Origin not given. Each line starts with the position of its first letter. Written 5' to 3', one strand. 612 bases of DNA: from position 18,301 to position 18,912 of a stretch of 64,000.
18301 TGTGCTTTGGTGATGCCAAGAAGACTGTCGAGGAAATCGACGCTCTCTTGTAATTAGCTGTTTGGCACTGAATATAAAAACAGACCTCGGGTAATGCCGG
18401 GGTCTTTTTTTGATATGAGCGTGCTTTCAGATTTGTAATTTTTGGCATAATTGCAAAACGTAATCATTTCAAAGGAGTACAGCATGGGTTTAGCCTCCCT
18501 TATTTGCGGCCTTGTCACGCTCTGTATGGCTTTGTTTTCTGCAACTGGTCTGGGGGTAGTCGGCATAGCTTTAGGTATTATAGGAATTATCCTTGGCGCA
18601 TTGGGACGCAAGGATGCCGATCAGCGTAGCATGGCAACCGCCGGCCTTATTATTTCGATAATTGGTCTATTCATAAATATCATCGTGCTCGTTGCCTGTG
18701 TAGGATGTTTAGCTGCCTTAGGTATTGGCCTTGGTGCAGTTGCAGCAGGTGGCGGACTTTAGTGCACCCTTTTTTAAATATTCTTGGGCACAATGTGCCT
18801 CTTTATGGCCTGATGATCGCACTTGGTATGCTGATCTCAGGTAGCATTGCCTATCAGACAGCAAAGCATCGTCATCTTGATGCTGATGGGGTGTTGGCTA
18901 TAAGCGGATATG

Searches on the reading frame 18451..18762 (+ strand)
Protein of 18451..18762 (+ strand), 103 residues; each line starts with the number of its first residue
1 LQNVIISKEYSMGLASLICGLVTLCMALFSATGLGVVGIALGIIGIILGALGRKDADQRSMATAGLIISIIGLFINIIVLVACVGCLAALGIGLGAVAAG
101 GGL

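Call 3: search_protein_families(library=pfam, proteins=[window:18451-18762:+], max_evalue=0.01)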
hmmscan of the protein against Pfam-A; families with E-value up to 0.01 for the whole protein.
window:18451-18762:+ (103 aa): 2 families
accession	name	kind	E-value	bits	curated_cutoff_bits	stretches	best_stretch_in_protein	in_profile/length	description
PF13828.11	DUF4190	-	0.0003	20.9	35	1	12-78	1-61/62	Domain of unknown function (DUF4190)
PF09991.14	DUF2232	-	0.0088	15.7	27.8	1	9-85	36-111/290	Predicted membrane protein (DUF2232)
